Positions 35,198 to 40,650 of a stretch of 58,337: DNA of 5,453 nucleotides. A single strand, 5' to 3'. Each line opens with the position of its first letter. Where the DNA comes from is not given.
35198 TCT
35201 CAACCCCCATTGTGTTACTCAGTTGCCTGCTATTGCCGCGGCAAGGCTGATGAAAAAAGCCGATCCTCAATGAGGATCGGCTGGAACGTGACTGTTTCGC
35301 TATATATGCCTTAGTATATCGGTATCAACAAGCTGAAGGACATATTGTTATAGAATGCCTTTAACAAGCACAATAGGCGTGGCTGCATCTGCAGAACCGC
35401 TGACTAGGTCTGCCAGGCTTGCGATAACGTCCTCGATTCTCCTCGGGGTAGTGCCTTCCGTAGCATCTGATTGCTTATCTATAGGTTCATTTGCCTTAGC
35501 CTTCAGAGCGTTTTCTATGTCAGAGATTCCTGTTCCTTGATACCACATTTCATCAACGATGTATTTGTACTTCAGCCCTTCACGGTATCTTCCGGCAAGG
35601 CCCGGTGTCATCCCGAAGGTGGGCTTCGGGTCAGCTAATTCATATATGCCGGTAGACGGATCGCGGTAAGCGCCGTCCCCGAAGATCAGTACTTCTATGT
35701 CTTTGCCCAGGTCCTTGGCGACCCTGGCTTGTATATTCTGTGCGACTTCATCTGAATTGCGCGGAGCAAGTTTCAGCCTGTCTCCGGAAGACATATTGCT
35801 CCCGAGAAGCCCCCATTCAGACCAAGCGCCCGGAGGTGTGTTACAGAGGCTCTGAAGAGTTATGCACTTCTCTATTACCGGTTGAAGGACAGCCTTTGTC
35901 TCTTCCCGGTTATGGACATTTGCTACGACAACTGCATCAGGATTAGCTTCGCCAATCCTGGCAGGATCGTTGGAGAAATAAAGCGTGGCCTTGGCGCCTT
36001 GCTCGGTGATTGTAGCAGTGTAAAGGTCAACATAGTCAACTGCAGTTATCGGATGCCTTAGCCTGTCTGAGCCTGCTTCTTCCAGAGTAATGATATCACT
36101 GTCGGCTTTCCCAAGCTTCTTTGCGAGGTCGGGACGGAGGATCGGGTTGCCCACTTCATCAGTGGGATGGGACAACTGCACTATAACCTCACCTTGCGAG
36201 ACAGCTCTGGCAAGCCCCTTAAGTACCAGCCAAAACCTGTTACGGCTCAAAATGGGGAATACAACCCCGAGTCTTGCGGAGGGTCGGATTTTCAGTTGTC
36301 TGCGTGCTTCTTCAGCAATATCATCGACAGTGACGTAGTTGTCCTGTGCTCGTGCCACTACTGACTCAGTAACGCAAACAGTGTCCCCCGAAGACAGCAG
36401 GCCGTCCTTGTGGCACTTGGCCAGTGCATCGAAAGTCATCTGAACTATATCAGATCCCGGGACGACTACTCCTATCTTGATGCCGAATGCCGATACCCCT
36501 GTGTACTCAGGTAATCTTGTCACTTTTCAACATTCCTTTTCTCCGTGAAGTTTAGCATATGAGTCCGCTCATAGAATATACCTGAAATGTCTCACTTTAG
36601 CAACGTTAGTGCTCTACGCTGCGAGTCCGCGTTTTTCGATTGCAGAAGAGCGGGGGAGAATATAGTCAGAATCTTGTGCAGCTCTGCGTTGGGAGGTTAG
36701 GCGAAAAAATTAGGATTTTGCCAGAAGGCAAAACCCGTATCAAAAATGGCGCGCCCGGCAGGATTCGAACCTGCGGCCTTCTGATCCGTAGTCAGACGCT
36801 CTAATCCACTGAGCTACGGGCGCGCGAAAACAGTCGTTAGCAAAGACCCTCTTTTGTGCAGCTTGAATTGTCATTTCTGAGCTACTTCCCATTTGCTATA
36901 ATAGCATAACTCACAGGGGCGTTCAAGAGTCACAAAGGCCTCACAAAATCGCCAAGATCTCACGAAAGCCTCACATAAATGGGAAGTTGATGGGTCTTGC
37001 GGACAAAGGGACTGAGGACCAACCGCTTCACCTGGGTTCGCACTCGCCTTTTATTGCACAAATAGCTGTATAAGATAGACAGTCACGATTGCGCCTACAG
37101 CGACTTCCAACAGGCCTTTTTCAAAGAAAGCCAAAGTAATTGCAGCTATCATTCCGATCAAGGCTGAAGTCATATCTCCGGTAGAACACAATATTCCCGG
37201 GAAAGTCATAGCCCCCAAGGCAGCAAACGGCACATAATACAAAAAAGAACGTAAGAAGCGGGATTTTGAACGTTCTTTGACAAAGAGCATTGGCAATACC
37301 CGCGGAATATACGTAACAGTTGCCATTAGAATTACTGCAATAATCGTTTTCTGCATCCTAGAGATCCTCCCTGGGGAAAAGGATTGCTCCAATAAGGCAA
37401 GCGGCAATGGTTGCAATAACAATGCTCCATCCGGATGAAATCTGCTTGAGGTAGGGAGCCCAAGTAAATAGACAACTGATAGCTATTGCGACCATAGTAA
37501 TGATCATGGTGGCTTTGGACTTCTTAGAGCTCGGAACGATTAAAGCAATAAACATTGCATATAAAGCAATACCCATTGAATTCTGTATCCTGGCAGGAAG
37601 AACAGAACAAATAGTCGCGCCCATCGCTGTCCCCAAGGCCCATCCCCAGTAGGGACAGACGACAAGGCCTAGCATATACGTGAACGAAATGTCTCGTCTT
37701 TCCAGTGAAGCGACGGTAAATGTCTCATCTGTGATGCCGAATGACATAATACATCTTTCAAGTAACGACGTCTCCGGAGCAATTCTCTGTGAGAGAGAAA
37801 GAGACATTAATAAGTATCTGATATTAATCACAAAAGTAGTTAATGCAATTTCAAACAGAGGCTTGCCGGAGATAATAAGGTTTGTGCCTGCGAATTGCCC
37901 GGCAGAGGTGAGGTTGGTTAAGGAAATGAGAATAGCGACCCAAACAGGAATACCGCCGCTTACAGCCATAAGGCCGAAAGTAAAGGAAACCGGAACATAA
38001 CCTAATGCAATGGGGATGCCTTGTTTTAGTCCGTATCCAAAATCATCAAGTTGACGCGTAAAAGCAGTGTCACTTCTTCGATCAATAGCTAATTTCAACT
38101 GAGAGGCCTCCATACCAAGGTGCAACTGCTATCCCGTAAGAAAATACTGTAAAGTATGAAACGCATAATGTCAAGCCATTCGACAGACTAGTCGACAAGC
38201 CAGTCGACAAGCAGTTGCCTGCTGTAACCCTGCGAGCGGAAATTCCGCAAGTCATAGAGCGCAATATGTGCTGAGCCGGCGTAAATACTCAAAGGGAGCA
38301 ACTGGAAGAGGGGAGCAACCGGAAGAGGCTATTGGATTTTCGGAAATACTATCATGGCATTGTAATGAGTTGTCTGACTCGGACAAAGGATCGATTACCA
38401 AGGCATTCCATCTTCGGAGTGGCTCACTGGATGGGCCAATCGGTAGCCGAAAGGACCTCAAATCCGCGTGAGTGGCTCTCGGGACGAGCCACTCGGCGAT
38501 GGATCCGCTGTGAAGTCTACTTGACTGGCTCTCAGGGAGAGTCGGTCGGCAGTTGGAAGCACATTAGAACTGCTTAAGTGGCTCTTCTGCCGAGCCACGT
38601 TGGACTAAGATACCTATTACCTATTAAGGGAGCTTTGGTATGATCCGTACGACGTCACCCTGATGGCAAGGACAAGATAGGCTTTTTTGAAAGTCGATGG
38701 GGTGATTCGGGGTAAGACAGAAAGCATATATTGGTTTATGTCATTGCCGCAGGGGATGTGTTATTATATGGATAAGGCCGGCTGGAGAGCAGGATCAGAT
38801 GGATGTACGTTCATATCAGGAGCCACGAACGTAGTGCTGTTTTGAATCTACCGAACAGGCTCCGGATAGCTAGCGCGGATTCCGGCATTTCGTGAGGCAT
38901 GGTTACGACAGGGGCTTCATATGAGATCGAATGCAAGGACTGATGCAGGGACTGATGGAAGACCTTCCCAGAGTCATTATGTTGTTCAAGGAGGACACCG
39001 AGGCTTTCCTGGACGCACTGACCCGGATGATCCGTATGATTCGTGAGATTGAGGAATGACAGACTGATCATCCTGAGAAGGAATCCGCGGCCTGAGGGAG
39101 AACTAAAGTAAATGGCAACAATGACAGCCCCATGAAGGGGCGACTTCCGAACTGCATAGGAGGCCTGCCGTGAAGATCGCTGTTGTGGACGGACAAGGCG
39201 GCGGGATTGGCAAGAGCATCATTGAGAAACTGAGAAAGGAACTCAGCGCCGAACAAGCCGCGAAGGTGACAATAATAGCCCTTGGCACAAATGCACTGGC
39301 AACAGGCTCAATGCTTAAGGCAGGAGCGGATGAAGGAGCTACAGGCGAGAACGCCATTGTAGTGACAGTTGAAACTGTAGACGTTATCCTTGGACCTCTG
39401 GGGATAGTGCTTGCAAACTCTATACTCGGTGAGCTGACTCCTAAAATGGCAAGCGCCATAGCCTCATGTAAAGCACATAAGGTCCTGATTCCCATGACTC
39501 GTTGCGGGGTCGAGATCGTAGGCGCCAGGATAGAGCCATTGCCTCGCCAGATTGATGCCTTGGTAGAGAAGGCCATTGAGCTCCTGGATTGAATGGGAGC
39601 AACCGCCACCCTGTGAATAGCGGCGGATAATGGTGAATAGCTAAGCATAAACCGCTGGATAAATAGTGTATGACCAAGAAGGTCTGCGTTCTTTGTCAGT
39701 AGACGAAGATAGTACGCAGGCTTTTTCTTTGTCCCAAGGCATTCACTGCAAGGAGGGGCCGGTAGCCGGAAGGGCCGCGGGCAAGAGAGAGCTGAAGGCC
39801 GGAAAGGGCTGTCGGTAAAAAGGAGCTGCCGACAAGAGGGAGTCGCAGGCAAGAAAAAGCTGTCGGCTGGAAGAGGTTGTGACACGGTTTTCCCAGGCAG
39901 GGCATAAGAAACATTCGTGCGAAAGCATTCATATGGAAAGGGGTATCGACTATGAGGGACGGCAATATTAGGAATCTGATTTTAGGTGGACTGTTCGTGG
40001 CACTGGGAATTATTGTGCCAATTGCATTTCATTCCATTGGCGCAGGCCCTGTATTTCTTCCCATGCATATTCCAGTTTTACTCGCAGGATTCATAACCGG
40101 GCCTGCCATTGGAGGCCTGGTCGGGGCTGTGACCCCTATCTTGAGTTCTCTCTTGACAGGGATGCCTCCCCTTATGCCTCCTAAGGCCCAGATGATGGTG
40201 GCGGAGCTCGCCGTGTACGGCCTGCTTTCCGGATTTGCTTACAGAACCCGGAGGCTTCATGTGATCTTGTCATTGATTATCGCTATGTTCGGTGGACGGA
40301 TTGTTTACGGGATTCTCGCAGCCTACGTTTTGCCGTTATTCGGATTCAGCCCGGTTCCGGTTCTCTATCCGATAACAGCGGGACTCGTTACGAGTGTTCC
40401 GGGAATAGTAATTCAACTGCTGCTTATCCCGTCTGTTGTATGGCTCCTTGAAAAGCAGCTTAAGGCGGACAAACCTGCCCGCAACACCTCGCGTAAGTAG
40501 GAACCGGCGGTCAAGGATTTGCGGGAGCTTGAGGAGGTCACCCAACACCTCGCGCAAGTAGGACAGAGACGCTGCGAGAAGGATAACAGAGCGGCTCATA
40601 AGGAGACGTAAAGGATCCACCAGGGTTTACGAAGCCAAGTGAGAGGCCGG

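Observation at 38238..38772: Copy 2 of the element: comparing the two copies shows RNA-type rather than protein-type conservation, with module copy-number variation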

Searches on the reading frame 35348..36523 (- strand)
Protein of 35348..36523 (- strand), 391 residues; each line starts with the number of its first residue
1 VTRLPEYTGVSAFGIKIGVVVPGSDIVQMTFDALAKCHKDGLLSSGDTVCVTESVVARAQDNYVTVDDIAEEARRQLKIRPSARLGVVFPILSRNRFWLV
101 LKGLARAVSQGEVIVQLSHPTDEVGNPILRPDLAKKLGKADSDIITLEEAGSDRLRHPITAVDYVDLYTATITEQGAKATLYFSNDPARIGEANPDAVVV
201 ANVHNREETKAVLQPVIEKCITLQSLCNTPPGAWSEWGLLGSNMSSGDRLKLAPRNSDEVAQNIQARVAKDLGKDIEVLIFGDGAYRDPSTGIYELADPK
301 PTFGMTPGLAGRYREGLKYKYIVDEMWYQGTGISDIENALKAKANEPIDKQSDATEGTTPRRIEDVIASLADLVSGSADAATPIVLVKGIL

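Call 14: search_protein_families(library=pfam, proteins=[window:35348-36523:-])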
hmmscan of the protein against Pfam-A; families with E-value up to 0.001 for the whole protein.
window:35348-36523:- (391 aa): 1 family
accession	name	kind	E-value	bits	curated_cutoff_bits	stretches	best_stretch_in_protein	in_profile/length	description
PF01996.21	F420_ligase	-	1.4e-39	136.3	25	1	14-389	1-218/218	F420-0:Gamma-glutamyl ligase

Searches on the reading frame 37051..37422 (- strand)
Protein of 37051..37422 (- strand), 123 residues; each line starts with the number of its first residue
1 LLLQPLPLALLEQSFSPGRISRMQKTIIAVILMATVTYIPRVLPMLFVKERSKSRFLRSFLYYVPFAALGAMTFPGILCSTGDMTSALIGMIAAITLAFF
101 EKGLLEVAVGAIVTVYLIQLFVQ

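Call 14: search_protein_families(library=pfam, proteins=[window:37051-37422:-])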
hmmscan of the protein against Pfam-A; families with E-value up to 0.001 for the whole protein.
window:37051-37422:- (123 aa): 1 family
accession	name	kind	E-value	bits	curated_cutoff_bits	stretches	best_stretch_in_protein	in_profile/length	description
PF05437.17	AzlD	-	2.7e-18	66.4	23.7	1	26-118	1-98/99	Branched-chain amino acid transport protein (AzlD)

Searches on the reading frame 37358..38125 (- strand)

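Call 14: search_protein_families(library=pfam, proteins=[window:37358-38125:-])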
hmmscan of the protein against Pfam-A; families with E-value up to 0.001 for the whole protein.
window:37358-38125:- (255 aa): 1 family
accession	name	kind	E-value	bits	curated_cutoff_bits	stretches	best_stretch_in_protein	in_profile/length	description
PF03591.19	AzlC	-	1.2e-40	139.5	32.1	1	38-176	1-137/137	AzlC protein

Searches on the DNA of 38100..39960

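Call 5: search_rna_families(source=window, start=38100, end=38900, threshold=evalue, max_evalue=10, show_alignments=3)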
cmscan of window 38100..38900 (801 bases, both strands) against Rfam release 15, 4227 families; matches with E-value up to 10: 2.
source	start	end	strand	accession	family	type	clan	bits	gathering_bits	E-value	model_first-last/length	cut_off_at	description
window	38279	38402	-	RF02132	HOXB13-AS1_1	Gene; lncRNA;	-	11.2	60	9.9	1-136/136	no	HOXB13 antisense RNA 1 conserved region 1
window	38664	38736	+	RF01953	SOX2OT_exon3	Gene; lncRNA;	-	7.5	70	7.6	1-276/276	no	SOX2 overlapping transcript exon 3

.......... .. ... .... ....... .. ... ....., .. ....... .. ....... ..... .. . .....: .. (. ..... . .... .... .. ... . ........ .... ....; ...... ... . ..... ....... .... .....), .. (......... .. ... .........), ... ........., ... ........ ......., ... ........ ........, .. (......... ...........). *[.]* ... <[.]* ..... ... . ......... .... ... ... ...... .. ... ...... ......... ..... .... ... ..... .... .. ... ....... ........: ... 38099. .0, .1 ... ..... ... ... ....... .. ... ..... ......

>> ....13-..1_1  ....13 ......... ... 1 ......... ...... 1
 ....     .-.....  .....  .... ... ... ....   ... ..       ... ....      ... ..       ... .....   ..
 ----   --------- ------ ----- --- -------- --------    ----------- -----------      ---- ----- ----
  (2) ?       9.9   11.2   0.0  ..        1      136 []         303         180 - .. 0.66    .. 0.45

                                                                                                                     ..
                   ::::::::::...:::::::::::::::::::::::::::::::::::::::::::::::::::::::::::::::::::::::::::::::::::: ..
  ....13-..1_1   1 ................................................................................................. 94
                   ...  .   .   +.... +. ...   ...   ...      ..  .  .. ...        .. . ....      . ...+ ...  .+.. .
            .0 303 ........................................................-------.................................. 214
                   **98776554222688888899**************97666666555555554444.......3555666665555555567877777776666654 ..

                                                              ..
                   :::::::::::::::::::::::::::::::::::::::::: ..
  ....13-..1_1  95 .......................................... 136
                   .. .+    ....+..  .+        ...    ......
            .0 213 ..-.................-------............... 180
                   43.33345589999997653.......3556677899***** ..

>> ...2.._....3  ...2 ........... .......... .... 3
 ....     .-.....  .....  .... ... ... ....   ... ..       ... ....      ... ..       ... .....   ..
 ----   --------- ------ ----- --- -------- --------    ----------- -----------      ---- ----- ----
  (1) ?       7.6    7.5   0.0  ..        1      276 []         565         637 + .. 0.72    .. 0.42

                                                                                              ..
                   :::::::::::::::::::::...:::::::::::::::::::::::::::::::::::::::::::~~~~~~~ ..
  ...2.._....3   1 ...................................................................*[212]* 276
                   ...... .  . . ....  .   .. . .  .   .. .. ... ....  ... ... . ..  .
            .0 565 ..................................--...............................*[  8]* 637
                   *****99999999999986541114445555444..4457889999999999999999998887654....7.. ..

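Call 91: search_rna_families(source=window, start=38780, end=39960, threshold=evalue, max_evalue=1)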
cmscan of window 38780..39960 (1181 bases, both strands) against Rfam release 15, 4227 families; matches with E-value up to 1: 1.
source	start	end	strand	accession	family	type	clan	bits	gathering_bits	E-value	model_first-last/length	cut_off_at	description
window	39662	39895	-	RF02091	DAOA-AS1_2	Gene; lncRNA;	-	19.2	43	0.07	1-205/205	no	DAOA antisense RNA 1 conserved region 2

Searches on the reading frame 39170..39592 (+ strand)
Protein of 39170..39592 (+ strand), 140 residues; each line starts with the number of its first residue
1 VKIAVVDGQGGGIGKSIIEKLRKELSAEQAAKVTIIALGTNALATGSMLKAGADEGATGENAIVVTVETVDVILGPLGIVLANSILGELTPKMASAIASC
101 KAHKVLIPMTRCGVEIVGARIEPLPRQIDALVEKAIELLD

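Call 26: find_encoding_contigs(protein=window:39170-39592:+, flank=10000, max_places=10)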
Protein window:39170-39592:+ (140 aa): 18 contigs read that carry it; 10 places shown.
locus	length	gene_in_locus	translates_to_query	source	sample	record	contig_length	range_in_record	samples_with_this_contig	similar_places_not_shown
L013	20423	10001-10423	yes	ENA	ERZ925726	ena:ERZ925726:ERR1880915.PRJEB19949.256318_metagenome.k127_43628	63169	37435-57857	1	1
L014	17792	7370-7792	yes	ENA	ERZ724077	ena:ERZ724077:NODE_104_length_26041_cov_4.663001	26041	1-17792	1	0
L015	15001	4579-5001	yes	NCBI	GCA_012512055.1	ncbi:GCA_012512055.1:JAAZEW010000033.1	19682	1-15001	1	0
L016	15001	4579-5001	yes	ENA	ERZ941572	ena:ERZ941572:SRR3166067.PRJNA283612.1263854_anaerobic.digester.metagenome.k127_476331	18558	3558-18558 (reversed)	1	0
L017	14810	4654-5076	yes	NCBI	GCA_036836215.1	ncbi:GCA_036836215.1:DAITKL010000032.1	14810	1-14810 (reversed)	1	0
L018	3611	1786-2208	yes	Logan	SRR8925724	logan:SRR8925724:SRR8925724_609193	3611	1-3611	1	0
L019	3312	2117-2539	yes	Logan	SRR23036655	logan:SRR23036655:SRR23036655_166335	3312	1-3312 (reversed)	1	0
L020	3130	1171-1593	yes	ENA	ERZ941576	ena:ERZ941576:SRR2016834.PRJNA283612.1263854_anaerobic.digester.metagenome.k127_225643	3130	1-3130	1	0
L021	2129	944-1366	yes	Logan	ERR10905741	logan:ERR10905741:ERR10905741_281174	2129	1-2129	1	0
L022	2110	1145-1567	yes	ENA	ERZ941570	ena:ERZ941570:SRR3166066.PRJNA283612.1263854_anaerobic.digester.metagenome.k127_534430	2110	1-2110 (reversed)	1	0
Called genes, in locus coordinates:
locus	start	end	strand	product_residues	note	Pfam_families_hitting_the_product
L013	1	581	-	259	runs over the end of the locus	PF01869:BcrAD_BadFG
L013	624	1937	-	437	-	PF06050:HGD-D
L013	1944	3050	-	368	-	PF06050:HGD-D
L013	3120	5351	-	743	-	PF00403:HMA, PF00122:E1-E2_ATPase, PF00702:Hydrolase, PF08282:Hydrolase_3 (faint)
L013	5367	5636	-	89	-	PF02583:Trns_repr_metal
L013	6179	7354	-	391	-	PF01996:F420_ligase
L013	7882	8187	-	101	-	PF05437:AzlD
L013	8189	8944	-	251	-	PF03591:AzlC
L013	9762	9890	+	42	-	-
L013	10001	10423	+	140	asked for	PF12953:DUF3842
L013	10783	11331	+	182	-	PF12822:ECF_trnsprt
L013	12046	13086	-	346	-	PF00041:fn3 (weak)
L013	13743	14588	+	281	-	PF01418:HTH_6, PF01380:SIS, PF13580:SIS_2 (weak)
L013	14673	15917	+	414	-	-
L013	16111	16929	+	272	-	PF00106:adh_short, PF08659:KR (weak), PF13561:adh_short_C2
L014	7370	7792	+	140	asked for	PF12953:DUF3842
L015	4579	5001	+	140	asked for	PF12953:DUF3842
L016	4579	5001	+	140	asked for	PF12953:DUF3842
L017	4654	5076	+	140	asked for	PF12953:DUF3842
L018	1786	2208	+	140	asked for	PF12953:DUF3842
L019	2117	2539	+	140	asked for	PF12953:DUF3842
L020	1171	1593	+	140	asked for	PF12953:DUF3842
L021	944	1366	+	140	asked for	PF12953:DUF3842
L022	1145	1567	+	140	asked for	PF12953:DUF3842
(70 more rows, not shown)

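Call 31: find_homologous_proteins(query=window:39170-39592:+, max_evalue=1e-10)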
Query window:39170-39592:+ (140 aa): 5473 proteins with E <= 1e-10 among 5536 candidates; the best 120 are listed.
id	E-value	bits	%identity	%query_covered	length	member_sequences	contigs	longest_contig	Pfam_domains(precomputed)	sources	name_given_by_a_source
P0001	9.5e-76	270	97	100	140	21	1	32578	PF12953.14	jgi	jgi:NAD(P)-dependent dehydrogenase (short-subunit alcohol dehydrogenase family)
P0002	3.0e-72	259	93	99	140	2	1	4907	PF12953.14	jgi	-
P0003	1.1e-71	257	91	99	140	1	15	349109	PF12953.14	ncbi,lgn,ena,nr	ncbi:MAG TPA: DUF3842 family protein [Bacillota bacterium]|nr:DUF3842 family protein [Bacillota bact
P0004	2.3e-71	256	91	99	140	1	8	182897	PF12953.14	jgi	-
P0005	3.0e-71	256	92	100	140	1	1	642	PF12953.14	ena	-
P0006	3.5e-71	256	92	99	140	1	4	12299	PF12953.14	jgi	jgi:NAD(P)-dependent dehydrogenase (short-subunit alcohol dehydrogenase family)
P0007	4.2e-71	255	92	99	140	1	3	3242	PF12953.14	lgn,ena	-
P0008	5.9e-71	255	91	99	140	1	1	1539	PF12953.14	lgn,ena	-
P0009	9.1e-71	254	91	99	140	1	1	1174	PF12953.14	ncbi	-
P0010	1.3e-70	254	90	99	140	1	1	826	PF12953.14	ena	-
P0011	4.5e-70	252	91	99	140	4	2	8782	PF12953.14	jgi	jgi:NAD(P)-dependent dehydrogenase (short-subunit alcohol dehydrogenase family)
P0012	1.9e-57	211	74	99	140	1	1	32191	PF12953.14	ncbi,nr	ncbi:MAG TPA: DUF3842 family protein [Firmicutes bacterium]|nr:DUF3842 family protein [Bacillota bac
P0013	6.1e-57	210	74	99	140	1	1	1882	PF12953.14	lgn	-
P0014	1.4e-56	208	73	99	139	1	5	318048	PF12953.14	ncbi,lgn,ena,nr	ncbi:MAG TPA: DUF3842 family protein [Firmicutes bacterium]|nr:DUF3842 family protein [Bacillota bac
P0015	2.5e-51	191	66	100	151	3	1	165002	PF12953.14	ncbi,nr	ncbi:MAG: DUF3842 family protein [Firmicutes bacterium]|nr:DUF3842 family protein [Bacillota bacteri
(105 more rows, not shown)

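Call 32: find_encoding_contigs(protein=P0003, flank=10000, max_places=4)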
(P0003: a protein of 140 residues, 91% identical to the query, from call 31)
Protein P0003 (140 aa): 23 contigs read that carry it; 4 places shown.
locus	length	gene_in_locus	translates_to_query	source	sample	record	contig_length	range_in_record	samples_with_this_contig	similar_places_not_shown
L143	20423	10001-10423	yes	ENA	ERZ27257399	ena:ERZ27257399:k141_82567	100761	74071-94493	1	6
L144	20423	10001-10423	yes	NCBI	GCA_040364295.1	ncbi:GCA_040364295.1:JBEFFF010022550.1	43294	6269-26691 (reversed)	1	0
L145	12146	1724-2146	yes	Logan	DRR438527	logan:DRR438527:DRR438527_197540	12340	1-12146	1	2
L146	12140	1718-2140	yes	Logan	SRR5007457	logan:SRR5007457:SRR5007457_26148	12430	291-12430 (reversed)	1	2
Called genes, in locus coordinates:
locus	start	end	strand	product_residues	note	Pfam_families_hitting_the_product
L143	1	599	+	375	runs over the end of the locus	PF02653:BPD_transp_2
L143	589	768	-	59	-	-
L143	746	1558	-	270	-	PF01869:BcrAD_BadFG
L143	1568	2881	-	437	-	PF06050:HGD-D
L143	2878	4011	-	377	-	PF06050:HGD-D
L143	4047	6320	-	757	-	PF00403:HMA, PF00122:E1-E2_ATPase, PF00702:Hydrolase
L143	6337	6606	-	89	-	PF02583:Trns_repr_metal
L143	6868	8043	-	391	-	PF01996:F420_ligase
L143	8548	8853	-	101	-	PF05437:AzlD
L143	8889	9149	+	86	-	-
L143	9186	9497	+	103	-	-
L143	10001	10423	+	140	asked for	PF12953:DUF3842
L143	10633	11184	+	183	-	PF12822:ECF_trnsprt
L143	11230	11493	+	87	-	-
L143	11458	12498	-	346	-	-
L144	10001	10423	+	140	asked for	PF12953:DUF3842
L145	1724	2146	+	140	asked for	PF12953:DUF3842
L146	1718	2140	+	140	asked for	PF12953:DUF3842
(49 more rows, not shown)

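Call 33: find_encoding_contigs(protein=P0014, flank=10000, max_places=3)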
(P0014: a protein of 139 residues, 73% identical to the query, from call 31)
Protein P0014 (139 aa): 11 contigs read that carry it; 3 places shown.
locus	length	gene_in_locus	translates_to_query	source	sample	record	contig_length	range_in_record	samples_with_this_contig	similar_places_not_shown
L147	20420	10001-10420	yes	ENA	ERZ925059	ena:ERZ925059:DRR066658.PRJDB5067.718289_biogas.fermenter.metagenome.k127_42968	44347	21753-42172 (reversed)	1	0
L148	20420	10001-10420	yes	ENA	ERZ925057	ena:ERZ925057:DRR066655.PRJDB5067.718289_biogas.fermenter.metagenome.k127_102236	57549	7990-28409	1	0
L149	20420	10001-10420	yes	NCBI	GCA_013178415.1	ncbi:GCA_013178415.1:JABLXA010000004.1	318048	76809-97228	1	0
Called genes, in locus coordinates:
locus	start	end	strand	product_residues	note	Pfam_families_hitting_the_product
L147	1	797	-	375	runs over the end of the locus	PF00155:Aminotran_1_2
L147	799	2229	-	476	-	PF00815:Histidinol_dh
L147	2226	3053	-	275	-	PF01634:HisG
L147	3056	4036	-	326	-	PF13393:tRNA-synt_His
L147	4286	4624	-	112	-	PF01371:Trp_repressor, PF13384:HTH_23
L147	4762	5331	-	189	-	PF07486:Hydrolase_2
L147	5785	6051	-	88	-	PF00076:RRM_1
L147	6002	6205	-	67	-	-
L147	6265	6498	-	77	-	PF01106:NifU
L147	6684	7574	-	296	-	PF01476:LysM, PF23446:LysM1_NFP_LYK (faint), PF23462:LysM3_NFP (faint), PF23473:LysM3_LYK4_5, PF23577:LysM_RLK (faint), PF01476:LysM, PF23473:LysM3_LYK4_5 (weak), PF12690:BsuPI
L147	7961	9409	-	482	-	PF06245:DUF1015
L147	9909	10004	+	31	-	-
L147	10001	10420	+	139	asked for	PF12953:DUF3842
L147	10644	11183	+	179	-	PF12822:ECF_trnsprt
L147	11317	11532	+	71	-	-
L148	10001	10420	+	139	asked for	PF12953:DUF3842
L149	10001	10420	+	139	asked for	PF12953:DUF3842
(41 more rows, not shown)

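Call 34: find_encoding_contigs(protein=P0015, flank=10000, max_places=2)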
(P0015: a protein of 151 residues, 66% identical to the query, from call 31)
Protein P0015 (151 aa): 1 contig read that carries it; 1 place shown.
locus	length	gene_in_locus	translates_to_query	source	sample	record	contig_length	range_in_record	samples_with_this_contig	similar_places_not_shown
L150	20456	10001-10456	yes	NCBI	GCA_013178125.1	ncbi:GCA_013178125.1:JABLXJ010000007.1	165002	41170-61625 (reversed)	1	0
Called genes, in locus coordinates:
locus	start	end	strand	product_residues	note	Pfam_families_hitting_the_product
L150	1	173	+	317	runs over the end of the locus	PF21088:MS_channel_1st, PF00924:MS_channel_2nd, PF21082:MS_channel_3rd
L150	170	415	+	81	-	PF06107:DUF951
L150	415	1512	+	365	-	PF01926:MMR_HSR1, PF02421:FeoB_N, PF06071:YchF-GTPase_C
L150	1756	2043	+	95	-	PF01250:Ribosomal_S6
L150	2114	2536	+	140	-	PF00436:SSB, PF22657:SSB_1 (weak)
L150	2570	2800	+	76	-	PF01084:Ribosomal_S18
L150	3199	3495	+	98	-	PF12643:MazG-like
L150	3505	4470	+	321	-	PF09991:DUF2232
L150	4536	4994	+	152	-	PF01281:Ribosomal_L9_N, PF03948:Ribosomal_L9_C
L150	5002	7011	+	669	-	PF00158:Sigma54_activat, PF01078:Mg_chelatase, PF05496:RuvB_N (weak), PF13191:AAA_16, PF00004:AAA, PF07728:AAA_5, PF05362:Lon_C, PF13541:ChlI, +2 more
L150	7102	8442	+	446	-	PF00772:DnaB, PF03796:DnaB_C, PF13481:AAA_25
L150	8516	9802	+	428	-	PF00709:Adenylsucc_synt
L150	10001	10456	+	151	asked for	PF12953:DUF3842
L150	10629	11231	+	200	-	PF12822:ECF_trnsprt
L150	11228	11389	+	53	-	-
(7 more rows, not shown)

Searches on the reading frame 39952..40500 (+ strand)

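Call 14: search_protein_families(library=pfam, proteins=[window:39952-40500:+])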
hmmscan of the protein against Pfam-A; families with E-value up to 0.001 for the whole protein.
window:39952-40500:+ (182 aa): 1 family
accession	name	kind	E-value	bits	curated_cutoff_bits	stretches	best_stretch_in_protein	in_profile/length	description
PF12822.12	ECF_trnsprt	-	6.4e-16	59.3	30.7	1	7-162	1-168/169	ECF transporter, substrate-specific component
